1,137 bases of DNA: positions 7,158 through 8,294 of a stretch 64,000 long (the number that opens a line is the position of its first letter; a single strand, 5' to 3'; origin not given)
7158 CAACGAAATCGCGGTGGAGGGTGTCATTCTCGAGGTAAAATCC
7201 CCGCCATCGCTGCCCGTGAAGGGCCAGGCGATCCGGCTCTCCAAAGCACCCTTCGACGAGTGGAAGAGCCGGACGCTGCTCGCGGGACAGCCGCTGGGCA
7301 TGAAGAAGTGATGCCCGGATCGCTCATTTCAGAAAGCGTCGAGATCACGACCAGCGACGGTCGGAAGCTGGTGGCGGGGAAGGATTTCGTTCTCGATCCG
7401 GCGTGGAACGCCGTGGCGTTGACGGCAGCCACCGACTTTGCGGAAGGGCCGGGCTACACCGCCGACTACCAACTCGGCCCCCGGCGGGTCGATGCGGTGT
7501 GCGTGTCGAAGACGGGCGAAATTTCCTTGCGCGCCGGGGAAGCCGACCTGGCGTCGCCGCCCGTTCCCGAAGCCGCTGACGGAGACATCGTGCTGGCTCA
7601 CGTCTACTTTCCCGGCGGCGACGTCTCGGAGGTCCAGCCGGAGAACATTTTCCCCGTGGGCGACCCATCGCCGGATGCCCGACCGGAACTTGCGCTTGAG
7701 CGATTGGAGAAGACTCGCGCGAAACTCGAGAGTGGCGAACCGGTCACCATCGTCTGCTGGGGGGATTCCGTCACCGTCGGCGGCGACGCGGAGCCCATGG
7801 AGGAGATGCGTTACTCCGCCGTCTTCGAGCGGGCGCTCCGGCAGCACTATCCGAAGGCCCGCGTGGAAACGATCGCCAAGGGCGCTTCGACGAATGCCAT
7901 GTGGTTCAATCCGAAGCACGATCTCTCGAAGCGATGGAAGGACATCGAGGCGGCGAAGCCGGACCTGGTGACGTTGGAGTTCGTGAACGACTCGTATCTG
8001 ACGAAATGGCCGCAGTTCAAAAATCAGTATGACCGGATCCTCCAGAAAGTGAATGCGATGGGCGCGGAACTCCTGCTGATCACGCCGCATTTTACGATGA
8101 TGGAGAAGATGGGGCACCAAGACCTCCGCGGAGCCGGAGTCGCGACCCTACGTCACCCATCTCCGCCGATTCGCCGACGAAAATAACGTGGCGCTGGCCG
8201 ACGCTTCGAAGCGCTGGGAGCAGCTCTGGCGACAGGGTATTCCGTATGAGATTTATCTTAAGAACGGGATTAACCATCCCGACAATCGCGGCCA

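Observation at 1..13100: Frameshift-dense 13-kb block next to almost intact neighbours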

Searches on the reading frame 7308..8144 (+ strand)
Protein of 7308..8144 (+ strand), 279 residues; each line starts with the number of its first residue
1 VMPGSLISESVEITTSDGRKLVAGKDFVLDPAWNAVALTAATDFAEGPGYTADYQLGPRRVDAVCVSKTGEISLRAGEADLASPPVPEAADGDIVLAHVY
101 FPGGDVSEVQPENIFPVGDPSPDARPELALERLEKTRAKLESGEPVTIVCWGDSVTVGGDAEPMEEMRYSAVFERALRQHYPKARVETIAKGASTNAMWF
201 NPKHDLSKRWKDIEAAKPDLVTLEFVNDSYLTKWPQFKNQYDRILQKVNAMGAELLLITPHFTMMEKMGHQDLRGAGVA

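Call 10: find_related_loci(query=window:7308-8144:+, collection=genome_contigs, flank=10000)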
Query window:7308-8144:+ (279 aa) in genome_contigs; peptide patterns used: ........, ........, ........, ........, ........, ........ (x = any residue, [..] = any of these).
42 stretches matched a pattern; 2 encode a relative of the query (tblastn E <= 1e-3); 2 distinct loci.
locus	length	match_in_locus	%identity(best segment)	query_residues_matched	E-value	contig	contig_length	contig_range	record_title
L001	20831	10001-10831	79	1-276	7e-150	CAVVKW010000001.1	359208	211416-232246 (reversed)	MAG: uncultured Verrucomicrobiae bacterium isolate MFD03250.bin.1.134 genome assembly, contig: contig_1627, whole genome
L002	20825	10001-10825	80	1-274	5e-152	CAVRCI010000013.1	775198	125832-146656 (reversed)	MAG: uncultured Verrucomicrobiae bacterium isolate MFD03250.bin.1.70 genome assembly, contig: contig_3246, whole genome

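Call 17: find_related_loci(query=window:7308-8144:+, collection=metagenome_contigs, flank=10000)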
Query window:7308-8144:+ (279 aa) in metagenome_contigs; peptide patterns used: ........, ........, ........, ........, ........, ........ (x = any residue, [..] = any of these).
69 stretches matched a pattern, but none encodes a relative of the query by tblastn (E <= 1e-3).

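Call 48: search_protein_families(library=pfam, max_evalue=0.001, proteins=[L001:11247-12728:+, L001:12722-14224:+, L002:14485-17136:-, L002:16644-19130:-, L002:19218-20279:+])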
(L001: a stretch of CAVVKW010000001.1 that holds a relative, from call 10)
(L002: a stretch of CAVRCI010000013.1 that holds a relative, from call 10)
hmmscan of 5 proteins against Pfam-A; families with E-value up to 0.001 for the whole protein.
L001:11247-12728:+ (493 aa): 0 families

L001:12722-14224:+ (500 aa): 0 families

L002:14485-17136:- (883 aa): 0 families

L002:16644-19130:- (828 aa): 1 family
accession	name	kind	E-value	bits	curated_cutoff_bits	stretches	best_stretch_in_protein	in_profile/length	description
PF14307.12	Glyco_tran_WbsX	-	5.3e-28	98.9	25.1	1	347-636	48-350/350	Glycosyltransferase WbsX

L002:19218-20279:+ (353 aa): 5 families
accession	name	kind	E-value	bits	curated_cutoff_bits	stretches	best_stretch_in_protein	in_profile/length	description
PF13377.12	Peripla_BP_3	-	9.2e-25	88.1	26.5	1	184-345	2-167/167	Periplasmic binding protein-like domain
PF00532.27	Peripla_BP_1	-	1e-18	68.3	22.2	1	74-292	3-226/281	Periplasmic binding proteins and sugar binding domain of LacI family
PF00356.27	LacI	-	1.1e-11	44.7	27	1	14-61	1-46/46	Bacterial regulatory proteins, lacI family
PF13407.12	Peripla_BP_4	-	6.1e-11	42.8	35.1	1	75-292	1-219/258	Periplasmic binding protein domain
PF13384.12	HTH_23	-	0.00091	19.4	24.6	0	2-34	7-39/50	Homeodomain-like domain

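Call 59: search_protein_families(library=ncbifam, max_evalue=0.001, proteins=[L001:7447-8517:+, L001:8613-9542:+, L001:9515-11050:+, L002:14485-17136:-, L002:16644-19130:-, L001:5891-7381:+, L001:4283-5782:+])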
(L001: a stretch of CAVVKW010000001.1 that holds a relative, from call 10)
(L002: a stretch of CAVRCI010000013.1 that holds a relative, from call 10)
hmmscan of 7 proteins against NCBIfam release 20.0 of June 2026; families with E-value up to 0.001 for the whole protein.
L001:7447-8517:+ (356 aa): 2 families
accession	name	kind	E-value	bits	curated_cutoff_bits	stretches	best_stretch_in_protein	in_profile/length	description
NF038129.1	PEP_NF038129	equivalog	4.4e-06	26.7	65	1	258-351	92-193/194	NF038129 family PEP-CTERM protein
NF038126.1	PEP_CTERM_FxDxF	subfamily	0.00026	21.3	50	1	210-348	17-161/165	FxDxF family PEP-CTERM protein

L001:8613-9542:+ (309 aa): 7 families
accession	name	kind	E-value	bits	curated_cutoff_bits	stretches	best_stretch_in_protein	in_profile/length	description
TIGR01710.1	typeII_sec_gspG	equivalog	1.5e-06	28.3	88.85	1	67-121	2-56/134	type II secretion system major pseudopilin GspG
TIGR02532.1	IV_pilin_GFxxxE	domain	7.5e-06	25.6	16.3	1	67-87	3-23/24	prepilin-type N-terminal cleavage/methylation domain-containing protein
TIGR01708.2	typeII_sec_gspH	equivalog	9.9e-06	25.6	80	1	68-100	4-36/169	type II secretion system minor pseudopilin GspH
TIGR04294.2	pre_pil_HX9DG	domain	3.6e-05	23.4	19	1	265-279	4-18/22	H-X9-DG-CTERM domain-containing protein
NF041775.1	typeIV_PilA_Myxo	equivalog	4.5e-05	23.5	400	1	65-122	10-67/214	type IV pilin protein PilA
NF007862.0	PRK10574.1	equivalog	0.00013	22.1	138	1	66-122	5-61/145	prepilin peptidase-dependent pilin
NF040999.1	pilin_ComGC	equivalog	0.00044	20.4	75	1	66-121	2-57/84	competence type IV pilus major pilin ComGC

L001:9515-11050:+ (511 aa): 1 family
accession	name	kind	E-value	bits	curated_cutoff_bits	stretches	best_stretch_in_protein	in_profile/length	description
NF042968.1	AcxylEst_AxeA1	equivalog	0.0002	19.9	700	1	306-433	272-402/459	acetylxylan esterase AxeA1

L002:14485-17136:- (883 aa): 0 families

L002:16644-19130:- (828 aa): 0 families

L001:5891-7381:+ (496 aa): 4 families
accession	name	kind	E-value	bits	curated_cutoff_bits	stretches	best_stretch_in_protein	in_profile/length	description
NF010322.0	PRK13759.1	equivalog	1.2e-43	149.4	481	3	30-253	4-225/486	arylsulfatase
TIGR03417.1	chol_sulfatase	equivalog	2.4e-33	115.8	433.45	3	32-134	2-103/500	choline-sulfatase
NF045661.1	HdlasePehA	equivalog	4.4e-29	101.5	900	2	32-259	2-232/506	phosphoric/sulfuric ester hydrolase PehA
NF052527.1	Mn_arylsulf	exception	3.8e-19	69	850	1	32-259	1-229/479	manganese-dependent arylsulfatase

L001:4283-5782:+ (499 aa): 5 families
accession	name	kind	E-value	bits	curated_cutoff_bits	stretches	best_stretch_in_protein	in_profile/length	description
TIGR00792.1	gph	subfamily_domain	3.3e-49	167.7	231.35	1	40-490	1-437/437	glycoside-pentoside-hexuronide (GPH):cation symporter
NF007353.0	PRK09848.1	equivalog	7.5e-31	107.4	528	1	38-494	8-448/457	glucuronide transporter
NF007237.0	PRK09669.1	subfamily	2.9e-28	98.7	610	1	35-486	6-441/461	putative symporter YagG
NF007749.0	PRK10429.1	equivalog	3.6e-28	98.6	456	1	35-466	3-425/473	melibiose:sodium transporter MelB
NF008526.0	PRK11462.1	equivalog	1e-15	57.5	836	1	37-437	8-394/460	glycoside-pentoside-hexuronide family transporter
